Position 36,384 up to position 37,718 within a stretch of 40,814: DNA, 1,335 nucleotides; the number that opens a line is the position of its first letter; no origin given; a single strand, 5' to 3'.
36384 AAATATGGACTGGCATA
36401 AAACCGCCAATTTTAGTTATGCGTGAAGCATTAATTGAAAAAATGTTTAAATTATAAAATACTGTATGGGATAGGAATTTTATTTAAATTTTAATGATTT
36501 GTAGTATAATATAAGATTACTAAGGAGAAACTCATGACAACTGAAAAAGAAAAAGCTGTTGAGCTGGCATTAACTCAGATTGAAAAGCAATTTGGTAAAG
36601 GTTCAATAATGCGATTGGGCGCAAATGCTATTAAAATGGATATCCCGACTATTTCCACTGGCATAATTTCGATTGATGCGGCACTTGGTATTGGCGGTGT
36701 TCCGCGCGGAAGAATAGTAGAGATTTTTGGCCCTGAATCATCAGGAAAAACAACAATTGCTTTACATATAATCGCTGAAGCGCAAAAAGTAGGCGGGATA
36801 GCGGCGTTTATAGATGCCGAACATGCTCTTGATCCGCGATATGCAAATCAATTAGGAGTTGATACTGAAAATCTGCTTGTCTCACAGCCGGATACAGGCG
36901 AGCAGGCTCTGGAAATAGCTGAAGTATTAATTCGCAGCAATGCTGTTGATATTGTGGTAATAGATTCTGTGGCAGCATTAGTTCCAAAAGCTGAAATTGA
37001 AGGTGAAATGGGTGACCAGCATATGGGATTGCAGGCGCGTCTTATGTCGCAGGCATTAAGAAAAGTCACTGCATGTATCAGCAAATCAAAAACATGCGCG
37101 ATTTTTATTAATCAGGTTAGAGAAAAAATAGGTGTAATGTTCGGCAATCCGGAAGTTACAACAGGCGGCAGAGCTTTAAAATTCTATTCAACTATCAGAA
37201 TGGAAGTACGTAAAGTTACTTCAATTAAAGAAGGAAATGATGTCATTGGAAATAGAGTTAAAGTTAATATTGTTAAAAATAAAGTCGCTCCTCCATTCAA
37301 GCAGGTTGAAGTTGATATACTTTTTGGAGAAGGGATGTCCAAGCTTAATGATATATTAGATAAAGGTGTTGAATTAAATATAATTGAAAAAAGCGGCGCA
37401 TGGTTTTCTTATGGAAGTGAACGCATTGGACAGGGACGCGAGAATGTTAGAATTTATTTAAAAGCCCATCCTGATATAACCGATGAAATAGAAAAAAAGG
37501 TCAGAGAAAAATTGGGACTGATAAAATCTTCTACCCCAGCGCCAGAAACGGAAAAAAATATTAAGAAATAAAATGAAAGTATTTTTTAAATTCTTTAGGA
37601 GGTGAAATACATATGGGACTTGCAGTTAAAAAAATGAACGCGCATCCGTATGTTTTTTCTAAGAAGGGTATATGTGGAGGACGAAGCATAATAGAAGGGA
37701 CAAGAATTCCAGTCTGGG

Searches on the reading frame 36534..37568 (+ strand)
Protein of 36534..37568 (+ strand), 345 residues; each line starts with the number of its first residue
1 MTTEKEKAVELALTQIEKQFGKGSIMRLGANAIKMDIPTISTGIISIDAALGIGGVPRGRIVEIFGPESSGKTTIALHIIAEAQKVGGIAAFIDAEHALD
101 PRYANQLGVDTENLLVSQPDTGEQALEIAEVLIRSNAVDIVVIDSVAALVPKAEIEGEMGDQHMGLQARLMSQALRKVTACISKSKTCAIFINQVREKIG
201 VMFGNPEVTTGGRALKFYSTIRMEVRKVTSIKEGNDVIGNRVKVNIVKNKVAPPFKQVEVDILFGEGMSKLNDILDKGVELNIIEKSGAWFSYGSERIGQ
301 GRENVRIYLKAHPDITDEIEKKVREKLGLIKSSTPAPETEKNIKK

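Call 25: search_protein_families(library=ncbifam, proteins=[window:36534-37568:+], max_evalue=0.001)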
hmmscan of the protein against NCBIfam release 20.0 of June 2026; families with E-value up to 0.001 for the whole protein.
window:36534-37568:+ (345 aa): 13 families
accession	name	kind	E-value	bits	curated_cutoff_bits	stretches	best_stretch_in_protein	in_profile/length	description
TIGR02012.1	tigrfam_recA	equivalog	7.5e-168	557.8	325.3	1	4-325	1-321/321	recombinase RecA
NF007072.0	PRK09519.1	equivalog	3.1e-143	478.9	1024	2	2-251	4-252/790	intein-containing recombinase RecA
TIGR02237.1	recomb_radB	equivalog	1.1e-16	61.4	172.4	1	51-248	4-206/210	DNA repair and recombination protein RadB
NF003301.0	PRK04301.1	equivalog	1.1e-15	57.7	259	1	34-228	77-284/316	DNA repair and recombination protein RadA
TIGR02236.1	recomb_radA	equivalog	4.5e-12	46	361.15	1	34-229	72-281/311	DNA repair and recombination protein RadA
NF033429.2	ImuA_translesion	equivalog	5.9e-11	42.6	150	1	37-142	13-119/181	translesion DNA synthesis-associated protein ImuA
TIGR02238.1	recomb_DMC1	equivalog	8.4e-10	38.3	447.7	1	30-228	68-282/314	meiotic recombinase Dmc1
NF006861.0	PRK09361.1-1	equivalog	4.2e-09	36.3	278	1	39-150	4-126/235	DNA repair and recombination protein RadB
TIGR02239.1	recomb_RAD51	equivalog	1.2e-08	34.5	478.05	1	29-228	67-282/316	DNA repair protein RAD51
TIGR03881.1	KaiC_arch_4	hypoth_equivalog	8.6e-08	32.1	247.8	1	40-182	3-119/231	KaiC domain-containing protein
NF058630.1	repair_Rv3395c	exception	1e-06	28.6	65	1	54-153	5-94/153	DnaE2-dependent mutagenesis accessory factor ImuA'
NF006799.0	PRK09302.1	equivalog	6.1e-05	21.8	408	1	29-154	242-380/515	circadian clock protein KaiC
TIGR00416.1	sms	equivalog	0.00015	20.6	403.05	1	35-161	71-193/454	DNA repair protein RadA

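Call 27: list_cluster_members(proteins=[window:36534-37568:+, window:35606-36454:+, window:27657-28511:+, window:19586-20620:+, window:20640-21053:+])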
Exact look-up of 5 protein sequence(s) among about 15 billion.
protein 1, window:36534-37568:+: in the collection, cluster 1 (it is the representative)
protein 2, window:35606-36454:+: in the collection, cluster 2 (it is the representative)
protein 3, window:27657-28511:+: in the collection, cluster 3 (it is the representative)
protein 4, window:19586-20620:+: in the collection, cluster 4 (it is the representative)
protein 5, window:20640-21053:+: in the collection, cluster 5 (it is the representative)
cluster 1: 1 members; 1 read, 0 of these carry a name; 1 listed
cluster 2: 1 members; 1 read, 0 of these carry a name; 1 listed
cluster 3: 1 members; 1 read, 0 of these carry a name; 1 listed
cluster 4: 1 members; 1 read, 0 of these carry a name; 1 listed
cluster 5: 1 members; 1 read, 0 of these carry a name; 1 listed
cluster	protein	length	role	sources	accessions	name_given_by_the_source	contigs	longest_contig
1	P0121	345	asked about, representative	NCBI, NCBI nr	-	-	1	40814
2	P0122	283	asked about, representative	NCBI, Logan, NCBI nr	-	-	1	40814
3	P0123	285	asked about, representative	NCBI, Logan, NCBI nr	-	-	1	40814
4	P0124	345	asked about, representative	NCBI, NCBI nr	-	-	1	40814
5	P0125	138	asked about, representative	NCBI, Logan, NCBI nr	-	-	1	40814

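Call 72: find_homologous_proteins(query=window:36534-37568:+, max_evalue=1e-50)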
Query window:36534-37568:+ (345 aa): 8000 proteins with E <= 1e-50 among 8000 candidates; the best 120 are listed.
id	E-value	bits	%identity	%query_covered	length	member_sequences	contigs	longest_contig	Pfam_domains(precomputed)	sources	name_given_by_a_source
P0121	1.2e-216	736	100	100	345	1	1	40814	PF06745.20,PF08423.18,PF00154.28,PF21096.3,PF27531.1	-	-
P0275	2.0e-208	709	70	94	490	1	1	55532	PF13173.13,PF06745.20,PF03796.22,PF08423.18,PF13401.13,PF00154.28,PF01637.25,PF27531.1,PF13191.13,PF13479.13,PF00005.34,PF14516.13,PF21096.3,PF13481.13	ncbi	-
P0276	3.1e-188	643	-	-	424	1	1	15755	PF13173.13,PF06745.20,PF03796.22,PF08423.18,PF00004.36,PF13401.13,PF00154.28,PF01637.25,PF27531.1,PF13191.13,PF13479.13,PF00005.34,PF14516.13,PF21096.3,PF13481.13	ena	-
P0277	1.9e-186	637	-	-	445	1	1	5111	PF06745.20,PF08423.18,PF00154.28,PF21096.3,PF01637.25,PF27531.1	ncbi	-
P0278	1.2e-158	546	-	-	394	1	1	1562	PF06745.20,PF08423.18,PF00154.28,PF21096.3,PF01637.25,PF27531.1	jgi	jgi:recombination protein RecA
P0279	2.0e-157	542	-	-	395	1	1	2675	PF06745.20,PF08423.18,PF00154.28,PF21096.3,PF27531.1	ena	-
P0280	6.3e-156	537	71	97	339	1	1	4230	PF06745.20,PF08423.18,PF00154.28,PF21096.3,PF01637.25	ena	-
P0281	4.9e-155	534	71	96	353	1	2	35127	PF06745.20,PF08423.18,PF00154.28,PF21096.3,PF27531.1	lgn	-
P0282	1.1e-154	533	69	98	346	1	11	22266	PF06745.20,PF08423.18,PF00154.28,PF21096.3,PF27531.1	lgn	-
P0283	1.1e-154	533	73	94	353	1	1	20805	PF06745.20,PF08423.18,PF00154.28,PF21096.3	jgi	-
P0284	1.2e-154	532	72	95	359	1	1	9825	PF06745.20,PF08423.18,PF00154.28,PF21096.3,PF01637.25,PF27531.1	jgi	jgi:recombination protein RecA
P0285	1.3e-154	532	71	95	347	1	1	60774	PF06745.20,PF08423.18,PF00154.28,PF21096.3,PF01637.25,PF27531.1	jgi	-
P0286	1.5e-154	532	71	96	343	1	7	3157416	PF06745.20,PF08423.18,PF00154.28,PF21096.3,PF27531.1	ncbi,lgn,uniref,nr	ncbi:recombinase RecA [Thermincola potens]|uniref:Protein RecA n=1 Tax=Thermincola potens (strain JR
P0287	1.5e-154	532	71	96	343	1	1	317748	PF06745.20,PF08423.18,PF00154.28,PF21096.3,PF27531.1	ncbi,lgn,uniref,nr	ncbi:recA protein [Thermincola ferriacetica]|uniref:Protein RecA n=1 Tax=Thermincola ferriacetica Ta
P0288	1.8e-154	532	71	95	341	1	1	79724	PF06745.20,PF08423.18,PF00154.28,PF21096.3,PF27531.1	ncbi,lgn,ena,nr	ncbi:MAG: recombinase RecA [Clostridia bacterium]|nr:recombinase RecA [Clostridia bacterium]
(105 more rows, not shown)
